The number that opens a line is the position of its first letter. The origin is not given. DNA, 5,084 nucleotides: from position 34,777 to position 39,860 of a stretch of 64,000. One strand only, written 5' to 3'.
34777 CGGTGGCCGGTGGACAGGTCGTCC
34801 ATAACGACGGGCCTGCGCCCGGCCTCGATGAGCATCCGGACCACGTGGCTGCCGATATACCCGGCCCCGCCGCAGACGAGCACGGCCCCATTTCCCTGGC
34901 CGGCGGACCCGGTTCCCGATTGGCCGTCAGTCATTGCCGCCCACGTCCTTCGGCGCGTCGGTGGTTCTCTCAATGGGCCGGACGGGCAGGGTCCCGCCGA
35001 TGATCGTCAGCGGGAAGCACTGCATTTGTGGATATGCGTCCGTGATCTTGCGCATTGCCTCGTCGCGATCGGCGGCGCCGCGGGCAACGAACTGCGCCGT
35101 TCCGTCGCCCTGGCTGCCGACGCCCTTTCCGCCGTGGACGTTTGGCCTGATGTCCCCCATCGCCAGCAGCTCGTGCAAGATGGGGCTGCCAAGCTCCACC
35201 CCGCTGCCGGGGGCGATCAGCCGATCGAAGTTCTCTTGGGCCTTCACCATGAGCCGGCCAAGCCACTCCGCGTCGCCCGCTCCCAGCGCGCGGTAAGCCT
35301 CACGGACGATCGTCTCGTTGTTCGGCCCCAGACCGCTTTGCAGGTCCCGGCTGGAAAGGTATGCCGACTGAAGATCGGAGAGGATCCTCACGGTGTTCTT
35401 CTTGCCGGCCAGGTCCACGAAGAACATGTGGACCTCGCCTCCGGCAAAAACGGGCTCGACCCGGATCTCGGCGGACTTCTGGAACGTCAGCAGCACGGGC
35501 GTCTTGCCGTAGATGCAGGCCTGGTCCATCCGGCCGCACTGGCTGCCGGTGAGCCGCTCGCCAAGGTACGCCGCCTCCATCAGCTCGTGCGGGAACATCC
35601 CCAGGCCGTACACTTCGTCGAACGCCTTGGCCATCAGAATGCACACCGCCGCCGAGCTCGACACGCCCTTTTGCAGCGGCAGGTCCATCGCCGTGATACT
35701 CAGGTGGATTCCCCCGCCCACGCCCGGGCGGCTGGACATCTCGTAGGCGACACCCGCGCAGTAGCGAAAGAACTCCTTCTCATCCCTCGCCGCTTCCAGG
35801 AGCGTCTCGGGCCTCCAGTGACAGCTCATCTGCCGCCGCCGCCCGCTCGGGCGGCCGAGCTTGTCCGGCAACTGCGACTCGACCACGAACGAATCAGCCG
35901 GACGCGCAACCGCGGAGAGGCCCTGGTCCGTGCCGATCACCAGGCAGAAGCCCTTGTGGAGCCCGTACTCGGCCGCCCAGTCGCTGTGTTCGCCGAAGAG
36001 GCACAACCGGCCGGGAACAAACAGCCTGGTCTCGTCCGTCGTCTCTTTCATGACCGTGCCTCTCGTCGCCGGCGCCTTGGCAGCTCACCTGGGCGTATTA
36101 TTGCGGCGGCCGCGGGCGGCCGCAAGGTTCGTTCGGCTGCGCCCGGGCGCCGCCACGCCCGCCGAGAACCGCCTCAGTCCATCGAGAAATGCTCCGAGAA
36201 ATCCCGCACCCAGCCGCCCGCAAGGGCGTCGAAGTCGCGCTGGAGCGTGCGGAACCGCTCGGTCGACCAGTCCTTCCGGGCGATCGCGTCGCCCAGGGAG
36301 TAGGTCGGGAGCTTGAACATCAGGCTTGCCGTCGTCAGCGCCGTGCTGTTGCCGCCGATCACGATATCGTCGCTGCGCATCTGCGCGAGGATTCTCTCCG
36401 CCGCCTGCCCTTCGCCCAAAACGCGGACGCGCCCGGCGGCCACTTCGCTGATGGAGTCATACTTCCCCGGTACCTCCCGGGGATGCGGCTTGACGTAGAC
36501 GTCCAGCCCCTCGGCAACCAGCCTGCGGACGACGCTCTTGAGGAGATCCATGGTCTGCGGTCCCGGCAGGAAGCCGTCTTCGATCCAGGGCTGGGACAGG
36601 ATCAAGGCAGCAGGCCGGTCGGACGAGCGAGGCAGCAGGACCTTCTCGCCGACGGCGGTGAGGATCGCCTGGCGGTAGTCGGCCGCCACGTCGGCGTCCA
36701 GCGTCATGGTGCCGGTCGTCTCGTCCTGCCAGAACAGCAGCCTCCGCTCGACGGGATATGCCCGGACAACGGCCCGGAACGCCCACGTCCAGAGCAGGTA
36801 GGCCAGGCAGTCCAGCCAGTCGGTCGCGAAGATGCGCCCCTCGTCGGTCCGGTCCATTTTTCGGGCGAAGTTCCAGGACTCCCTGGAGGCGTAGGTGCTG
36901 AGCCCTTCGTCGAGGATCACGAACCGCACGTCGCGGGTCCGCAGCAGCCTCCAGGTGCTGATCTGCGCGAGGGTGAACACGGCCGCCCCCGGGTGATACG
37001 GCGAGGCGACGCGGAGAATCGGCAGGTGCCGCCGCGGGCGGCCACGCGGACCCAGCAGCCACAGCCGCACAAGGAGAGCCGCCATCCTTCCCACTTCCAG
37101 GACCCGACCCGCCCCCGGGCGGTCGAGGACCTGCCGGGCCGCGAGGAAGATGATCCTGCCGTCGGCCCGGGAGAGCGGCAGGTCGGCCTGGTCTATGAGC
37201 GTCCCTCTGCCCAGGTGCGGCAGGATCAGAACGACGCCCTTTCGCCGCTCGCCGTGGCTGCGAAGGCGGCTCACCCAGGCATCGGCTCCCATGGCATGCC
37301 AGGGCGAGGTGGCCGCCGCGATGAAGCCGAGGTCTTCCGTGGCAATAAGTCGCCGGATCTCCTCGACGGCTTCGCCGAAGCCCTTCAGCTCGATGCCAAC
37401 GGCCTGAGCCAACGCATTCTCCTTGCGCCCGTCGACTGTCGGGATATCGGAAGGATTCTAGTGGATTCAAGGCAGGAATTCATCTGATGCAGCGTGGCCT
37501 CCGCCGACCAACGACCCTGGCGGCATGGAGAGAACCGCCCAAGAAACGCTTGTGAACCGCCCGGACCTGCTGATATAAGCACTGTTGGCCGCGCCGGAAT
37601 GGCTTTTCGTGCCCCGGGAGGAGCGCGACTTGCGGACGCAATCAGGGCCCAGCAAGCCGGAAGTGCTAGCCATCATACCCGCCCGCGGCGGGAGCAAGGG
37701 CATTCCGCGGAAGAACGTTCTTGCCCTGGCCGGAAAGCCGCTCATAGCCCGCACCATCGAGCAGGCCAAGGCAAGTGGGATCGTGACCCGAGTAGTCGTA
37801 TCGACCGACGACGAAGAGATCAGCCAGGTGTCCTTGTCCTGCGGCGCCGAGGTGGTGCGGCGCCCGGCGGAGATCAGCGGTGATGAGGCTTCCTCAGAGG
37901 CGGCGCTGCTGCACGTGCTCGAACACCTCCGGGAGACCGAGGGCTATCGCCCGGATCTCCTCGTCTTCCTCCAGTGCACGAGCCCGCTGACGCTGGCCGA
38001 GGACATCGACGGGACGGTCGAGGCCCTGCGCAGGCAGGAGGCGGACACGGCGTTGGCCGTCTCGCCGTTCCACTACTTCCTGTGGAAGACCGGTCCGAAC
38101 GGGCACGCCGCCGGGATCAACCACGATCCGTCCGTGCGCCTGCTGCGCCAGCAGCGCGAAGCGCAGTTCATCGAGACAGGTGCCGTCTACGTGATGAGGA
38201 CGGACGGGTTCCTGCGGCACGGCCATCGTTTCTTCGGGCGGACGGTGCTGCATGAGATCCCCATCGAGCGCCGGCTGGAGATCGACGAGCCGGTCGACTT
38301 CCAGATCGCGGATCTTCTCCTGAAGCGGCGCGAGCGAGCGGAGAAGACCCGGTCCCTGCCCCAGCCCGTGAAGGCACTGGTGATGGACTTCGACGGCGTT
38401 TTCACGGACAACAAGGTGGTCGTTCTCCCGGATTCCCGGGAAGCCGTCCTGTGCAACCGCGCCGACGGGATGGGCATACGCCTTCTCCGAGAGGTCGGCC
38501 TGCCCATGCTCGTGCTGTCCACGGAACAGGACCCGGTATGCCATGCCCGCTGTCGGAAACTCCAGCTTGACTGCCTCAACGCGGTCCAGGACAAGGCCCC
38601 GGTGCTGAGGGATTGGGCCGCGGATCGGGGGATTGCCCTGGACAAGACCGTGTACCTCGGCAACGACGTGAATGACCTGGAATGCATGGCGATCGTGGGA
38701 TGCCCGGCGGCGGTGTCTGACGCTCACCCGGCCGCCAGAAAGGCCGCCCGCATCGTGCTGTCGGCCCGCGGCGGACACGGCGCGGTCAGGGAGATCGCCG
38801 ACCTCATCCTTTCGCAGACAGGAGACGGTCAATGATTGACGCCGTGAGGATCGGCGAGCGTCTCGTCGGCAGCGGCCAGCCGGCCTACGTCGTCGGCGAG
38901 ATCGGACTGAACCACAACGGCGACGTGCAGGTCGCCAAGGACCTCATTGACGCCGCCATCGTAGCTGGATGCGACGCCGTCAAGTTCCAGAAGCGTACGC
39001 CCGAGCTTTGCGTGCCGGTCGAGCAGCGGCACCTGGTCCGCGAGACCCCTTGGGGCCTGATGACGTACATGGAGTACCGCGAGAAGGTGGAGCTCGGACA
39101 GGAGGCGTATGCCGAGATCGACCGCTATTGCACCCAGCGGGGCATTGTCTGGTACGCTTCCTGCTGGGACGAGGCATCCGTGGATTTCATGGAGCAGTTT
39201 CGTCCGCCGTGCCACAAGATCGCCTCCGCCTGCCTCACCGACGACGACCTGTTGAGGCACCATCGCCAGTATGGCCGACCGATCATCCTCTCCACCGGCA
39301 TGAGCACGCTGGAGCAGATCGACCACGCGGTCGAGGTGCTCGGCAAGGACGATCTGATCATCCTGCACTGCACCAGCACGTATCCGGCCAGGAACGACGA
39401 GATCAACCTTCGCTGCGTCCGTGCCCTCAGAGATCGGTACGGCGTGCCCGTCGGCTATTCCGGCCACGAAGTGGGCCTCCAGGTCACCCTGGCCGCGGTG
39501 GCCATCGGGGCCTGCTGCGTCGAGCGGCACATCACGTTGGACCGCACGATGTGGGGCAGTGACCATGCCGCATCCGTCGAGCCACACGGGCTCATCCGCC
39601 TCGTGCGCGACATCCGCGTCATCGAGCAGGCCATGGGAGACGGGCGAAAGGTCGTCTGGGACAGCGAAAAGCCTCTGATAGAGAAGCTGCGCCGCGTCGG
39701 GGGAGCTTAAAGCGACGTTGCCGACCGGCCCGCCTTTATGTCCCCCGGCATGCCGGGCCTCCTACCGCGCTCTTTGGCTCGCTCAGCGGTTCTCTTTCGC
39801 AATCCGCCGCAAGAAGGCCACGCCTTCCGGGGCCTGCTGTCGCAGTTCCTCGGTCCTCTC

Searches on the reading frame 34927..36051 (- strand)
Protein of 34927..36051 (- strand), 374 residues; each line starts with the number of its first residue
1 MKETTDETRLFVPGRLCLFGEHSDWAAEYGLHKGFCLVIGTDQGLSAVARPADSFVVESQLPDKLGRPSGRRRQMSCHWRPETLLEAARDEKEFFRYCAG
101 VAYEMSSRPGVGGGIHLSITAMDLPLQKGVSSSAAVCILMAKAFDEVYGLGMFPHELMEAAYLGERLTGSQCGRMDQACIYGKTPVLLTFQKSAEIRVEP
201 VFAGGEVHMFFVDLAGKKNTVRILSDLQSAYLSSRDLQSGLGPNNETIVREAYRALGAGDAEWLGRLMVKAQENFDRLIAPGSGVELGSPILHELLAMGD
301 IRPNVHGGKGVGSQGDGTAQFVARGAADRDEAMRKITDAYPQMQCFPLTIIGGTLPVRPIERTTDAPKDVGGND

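Call 59: search_protein_families(library=pfam, proteins=[window:34927-36051:-], max_evalue=0.000001)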
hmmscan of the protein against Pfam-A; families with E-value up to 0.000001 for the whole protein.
window:34927-36051:- (374 aa): 1 family
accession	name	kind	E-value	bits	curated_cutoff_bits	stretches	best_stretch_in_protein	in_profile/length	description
PF00288.32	GHMP_kinases_N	-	2.5e-11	44.1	22.3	1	100-182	5-86/87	GHMP kinases N terminal domain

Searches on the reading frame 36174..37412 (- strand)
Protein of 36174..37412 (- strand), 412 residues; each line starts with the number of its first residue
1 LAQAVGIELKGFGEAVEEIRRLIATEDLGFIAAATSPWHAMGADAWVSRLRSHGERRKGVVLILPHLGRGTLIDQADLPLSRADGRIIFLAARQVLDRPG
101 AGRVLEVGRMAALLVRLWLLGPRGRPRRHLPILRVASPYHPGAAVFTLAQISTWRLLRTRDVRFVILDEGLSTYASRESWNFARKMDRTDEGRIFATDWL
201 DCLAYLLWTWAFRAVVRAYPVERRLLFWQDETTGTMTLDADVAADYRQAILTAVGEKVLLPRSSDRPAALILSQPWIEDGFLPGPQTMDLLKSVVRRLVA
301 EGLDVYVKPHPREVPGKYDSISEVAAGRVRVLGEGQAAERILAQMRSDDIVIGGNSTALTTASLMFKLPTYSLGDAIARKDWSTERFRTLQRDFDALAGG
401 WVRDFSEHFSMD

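Call 59: search_protein_families(library=pfam, proteins=[window:36174-37412:-], max_evalue=0.000001)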
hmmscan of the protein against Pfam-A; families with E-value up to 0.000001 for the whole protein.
window:36174-37412:- (412 aa): 1 family
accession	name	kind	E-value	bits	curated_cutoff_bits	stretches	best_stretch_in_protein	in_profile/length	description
PF07388.17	A-2_8-polyST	-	1.7e-18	67.7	23.3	1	162-373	123-314/316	Alpha-2,8-polysialyltransferase (POLYST)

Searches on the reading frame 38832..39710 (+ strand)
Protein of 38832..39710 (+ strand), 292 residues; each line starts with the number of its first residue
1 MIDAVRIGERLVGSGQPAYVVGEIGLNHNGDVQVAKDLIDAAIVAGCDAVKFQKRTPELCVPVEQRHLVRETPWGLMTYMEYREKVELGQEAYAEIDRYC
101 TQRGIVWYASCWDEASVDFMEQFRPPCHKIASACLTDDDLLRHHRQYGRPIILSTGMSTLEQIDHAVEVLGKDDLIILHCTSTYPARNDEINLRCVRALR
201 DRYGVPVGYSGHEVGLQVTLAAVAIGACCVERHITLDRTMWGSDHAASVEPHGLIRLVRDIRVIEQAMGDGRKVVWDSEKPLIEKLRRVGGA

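Call 59: search_protein_families(library=pfam, proteins=[window:38832-39710:+], max_evalue=0.000001)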
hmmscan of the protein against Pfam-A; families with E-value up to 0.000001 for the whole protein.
window:38832-39710:+ (292 aa): 1 family
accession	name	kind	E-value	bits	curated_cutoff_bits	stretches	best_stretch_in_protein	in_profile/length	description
PF03102.20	NeuB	-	4.6e-82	275.5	22.1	1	38-273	1-241/241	NeuB family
